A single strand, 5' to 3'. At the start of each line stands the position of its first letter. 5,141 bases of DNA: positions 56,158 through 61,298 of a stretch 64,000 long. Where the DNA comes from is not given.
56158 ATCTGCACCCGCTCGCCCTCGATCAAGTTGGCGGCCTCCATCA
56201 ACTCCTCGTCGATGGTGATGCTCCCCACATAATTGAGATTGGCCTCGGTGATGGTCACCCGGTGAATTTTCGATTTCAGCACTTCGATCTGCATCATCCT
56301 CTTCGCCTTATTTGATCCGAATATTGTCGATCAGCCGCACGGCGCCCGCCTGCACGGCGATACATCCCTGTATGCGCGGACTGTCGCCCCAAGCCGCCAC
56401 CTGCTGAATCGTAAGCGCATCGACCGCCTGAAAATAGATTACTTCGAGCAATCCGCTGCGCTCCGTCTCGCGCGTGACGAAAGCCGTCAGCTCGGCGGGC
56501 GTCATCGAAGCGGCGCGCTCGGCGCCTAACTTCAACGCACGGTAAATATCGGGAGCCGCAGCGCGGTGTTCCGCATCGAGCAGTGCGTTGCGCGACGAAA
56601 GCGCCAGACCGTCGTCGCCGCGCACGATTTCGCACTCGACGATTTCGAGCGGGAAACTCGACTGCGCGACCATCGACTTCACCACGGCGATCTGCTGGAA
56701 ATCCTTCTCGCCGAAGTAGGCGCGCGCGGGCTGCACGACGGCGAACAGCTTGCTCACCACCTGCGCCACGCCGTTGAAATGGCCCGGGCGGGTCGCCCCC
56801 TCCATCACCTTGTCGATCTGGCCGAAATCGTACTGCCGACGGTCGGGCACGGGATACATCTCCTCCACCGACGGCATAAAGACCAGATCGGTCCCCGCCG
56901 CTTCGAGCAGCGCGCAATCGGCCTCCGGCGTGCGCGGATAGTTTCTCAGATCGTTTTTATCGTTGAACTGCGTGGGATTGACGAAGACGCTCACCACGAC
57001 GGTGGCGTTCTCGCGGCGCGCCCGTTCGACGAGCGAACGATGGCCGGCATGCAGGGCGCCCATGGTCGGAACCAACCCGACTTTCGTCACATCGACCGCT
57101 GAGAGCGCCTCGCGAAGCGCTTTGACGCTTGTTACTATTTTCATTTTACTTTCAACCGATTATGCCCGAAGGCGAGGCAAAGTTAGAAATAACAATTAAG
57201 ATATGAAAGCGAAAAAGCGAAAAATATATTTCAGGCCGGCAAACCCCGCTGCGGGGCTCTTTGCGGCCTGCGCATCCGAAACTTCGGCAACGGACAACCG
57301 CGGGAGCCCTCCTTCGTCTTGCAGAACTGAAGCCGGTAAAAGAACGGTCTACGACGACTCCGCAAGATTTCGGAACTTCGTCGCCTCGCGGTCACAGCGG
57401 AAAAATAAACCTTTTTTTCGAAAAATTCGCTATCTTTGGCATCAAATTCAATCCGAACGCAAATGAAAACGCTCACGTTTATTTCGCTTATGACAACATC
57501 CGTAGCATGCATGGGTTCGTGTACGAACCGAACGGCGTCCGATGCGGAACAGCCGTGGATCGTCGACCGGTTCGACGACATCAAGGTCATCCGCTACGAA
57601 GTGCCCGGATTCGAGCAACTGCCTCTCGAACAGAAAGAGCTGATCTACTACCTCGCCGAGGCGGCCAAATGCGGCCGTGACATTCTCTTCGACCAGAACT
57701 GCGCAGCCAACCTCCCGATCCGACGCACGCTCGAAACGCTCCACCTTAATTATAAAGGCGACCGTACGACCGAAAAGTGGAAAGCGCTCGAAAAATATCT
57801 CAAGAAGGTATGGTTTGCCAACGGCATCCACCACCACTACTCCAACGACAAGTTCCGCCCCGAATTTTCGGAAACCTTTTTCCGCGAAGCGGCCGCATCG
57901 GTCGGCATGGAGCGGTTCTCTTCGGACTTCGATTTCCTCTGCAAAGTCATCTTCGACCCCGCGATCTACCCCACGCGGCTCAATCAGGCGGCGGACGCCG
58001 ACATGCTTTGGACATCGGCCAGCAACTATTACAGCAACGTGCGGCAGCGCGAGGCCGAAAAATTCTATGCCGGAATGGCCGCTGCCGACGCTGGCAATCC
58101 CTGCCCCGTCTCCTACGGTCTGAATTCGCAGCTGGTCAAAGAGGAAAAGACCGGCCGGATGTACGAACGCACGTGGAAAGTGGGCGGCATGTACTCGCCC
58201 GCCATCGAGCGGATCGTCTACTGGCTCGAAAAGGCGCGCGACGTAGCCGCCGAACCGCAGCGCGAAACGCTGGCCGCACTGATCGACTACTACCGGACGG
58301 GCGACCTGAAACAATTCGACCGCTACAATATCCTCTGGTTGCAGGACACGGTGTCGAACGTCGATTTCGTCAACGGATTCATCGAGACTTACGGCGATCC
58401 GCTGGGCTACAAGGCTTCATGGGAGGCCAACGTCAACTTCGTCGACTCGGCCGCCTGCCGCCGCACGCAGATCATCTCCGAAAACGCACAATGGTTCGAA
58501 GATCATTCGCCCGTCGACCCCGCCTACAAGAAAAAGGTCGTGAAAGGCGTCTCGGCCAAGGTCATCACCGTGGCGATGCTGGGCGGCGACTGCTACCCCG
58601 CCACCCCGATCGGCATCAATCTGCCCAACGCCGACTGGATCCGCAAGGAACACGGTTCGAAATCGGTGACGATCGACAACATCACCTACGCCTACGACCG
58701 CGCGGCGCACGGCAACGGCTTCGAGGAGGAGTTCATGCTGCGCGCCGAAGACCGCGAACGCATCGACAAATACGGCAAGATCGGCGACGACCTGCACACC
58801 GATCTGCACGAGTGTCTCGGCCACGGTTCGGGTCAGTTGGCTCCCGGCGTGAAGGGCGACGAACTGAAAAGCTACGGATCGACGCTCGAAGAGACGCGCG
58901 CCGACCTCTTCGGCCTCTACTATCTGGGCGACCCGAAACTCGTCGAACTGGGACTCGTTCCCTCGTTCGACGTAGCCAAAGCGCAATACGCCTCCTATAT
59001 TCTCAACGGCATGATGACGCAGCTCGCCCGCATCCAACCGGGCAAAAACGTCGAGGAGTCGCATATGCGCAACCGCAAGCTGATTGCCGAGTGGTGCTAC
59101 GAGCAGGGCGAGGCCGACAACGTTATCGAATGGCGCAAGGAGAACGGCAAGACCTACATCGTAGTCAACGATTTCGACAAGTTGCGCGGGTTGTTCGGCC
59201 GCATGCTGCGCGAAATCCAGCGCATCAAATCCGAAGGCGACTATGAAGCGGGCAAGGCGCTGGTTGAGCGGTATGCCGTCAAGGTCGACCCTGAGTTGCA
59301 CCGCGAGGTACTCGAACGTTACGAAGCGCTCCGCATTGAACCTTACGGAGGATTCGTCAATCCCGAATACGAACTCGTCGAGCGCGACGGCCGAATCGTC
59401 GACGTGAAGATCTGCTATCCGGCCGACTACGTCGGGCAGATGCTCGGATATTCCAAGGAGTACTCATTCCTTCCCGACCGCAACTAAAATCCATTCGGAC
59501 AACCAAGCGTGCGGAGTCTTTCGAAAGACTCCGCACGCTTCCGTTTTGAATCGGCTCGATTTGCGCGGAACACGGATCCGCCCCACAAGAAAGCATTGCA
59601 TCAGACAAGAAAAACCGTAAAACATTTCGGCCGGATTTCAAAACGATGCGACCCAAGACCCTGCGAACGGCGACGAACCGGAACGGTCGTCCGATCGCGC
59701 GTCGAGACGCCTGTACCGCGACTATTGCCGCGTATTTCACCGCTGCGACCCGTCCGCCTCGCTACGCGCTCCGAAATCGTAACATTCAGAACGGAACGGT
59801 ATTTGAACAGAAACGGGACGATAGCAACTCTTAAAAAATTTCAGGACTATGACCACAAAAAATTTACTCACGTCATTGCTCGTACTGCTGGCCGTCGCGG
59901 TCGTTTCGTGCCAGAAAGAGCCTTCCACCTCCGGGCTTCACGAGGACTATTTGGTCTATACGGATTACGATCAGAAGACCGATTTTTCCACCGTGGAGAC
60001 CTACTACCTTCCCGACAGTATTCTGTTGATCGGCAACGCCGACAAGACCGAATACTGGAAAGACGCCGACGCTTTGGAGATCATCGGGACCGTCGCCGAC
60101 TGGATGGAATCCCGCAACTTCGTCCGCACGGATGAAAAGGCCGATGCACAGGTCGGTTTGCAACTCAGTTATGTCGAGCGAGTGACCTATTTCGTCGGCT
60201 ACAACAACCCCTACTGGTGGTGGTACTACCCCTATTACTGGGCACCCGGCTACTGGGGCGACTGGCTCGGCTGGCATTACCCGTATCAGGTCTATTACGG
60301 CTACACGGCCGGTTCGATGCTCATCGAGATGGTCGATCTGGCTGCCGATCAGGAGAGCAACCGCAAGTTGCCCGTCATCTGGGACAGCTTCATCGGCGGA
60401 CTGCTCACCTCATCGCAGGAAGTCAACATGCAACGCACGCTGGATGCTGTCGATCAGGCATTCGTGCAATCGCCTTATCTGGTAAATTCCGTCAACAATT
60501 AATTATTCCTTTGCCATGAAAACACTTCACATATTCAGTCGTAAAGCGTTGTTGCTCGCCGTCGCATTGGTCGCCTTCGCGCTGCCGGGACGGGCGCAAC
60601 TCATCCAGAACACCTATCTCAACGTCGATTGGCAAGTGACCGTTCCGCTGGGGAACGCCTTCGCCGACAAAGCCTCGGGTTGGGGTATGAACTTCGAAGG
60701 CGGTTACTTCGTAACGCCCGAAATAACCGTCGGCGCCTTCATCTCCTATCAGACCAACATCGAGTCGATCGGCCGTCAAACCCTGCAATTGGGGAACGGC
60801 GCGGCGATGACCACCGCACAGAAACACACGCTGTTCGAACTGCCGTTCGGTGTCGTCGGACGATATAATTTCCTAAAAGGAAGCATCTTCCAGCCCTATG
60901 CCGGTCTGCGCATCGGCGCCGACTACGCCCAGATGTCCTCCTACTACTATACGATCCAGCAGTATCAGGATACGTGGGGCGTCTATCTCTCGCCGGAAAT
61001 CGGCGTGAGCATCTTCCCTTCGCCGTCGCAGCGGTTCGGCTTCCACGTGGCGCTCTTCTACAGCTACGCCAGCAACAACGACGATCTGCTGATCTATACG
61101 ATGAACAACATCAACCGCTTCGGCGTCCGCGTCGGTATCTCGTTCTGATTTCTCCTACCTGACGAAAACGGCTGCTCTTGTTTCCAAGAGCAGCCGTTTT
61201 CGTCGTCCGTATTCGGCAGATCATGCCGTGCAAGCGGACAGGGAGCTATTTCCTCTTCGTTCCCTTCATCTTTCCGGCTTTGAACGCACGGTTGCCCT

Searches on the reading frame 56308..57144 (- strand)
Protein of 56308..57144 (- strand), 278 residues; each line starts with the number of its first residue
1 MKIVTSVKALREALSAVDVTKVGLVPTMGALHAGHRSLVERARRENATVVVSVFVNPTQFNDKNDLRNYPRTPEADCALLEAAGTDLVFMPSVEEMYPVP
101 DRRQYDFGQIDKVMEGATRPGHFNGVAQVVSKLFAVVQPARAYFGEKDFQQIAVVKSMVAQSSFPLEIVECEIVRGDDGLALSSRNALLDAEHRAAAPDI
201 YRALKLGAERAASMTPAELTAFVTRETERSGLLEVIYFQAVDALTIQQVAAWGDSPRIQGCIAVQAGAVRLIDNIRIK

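Call 35: search_protein_families(library=pfam, proteins=[window:56308-57144:-], max_evalue=0.001)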
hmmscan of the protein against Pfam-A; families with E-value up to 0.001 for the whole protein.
window:56308-57144:- (278 aa): 1 family
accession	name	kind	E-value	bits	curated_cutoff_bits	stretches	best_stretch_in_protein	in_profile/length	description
PF02569.21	Pantoate_ligase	-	6.8e-97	324.2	20.7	1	2-275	1-267/268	Pantoate-beta-alanine ligase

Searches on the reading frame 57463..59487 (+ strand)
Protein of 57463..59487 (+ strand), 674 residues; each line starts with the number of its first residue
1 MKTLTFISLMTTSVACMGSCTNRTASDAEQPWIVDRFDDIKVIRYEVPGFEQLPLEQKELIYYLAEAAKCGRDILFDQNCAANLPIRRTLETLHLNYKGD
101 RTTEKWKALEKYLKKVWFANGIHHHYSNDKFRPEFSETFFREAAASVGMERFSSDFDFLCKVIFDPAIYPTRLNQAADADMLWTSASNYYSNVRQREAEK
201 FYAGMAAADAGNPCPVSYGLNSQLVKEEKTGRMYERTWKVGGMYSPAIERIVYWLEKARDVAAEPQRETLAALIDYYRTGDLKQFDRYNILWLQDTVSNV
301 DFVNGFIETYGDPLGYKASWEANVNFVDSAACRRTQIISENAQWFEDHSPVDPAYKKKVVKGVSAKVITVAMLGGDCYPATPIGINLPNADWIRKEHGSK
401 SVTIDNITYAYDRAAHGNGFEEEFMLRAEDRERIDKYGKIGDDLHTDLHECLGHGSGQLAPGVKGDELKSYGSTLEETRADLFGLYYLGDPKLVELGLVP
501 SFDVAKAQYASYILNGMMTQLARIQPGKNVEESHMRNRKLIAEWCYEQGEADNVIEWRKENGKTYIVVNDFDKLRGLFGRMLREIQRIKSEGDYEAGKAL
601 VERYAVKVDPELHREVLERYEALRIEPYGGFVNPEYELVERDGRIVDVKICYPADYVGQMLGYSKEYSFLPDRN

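Call 73: search_protein_families(library=pfam, proteins=[window:57463-59487:+], max_evalue=0.00001)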
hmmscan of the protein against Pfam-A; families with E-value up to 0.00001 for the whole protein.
window:57463-59487:+ (674 aa): 1 family
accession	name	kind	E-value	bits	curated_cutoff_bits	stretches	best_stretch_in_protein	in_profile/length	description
PF03571.21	Peptidase_M49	-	9e-43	146.9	21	2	239-459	96-308/548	Peptidase family M49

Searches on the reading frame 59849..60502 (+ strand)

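Call 36: search_protein_families(library=pfam, proteins=[window:59849-60502:+], max_evalue=0.001)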
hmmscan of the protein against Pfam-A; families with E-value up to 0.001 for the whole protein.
window:59849-60502:+ (217 aa): 1 family
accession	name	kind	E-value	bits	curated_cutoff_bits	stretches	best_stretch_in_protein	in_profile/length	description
PF13590.11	DUF4136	-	8.2e-26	91.7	32.8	1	36-210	1-152/152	Domain of unknown function (DUF4136)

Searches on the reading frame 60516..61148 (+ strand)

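Call 36: search_protein_families(library=pfam, proteins=[window:60516-61148:+], max_evalue=0.001)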
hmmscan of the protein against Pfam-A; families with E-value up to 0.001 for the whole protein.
window:60516-61148:+ (210 aa): 1 family
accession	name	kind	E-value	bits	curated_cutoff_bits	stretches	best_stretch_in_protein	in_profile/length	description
PF13505.12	OMP_b-brl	-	8.5e-08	33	28.7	1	14-210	2-175/175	Outer membrane protein beta-barrel domain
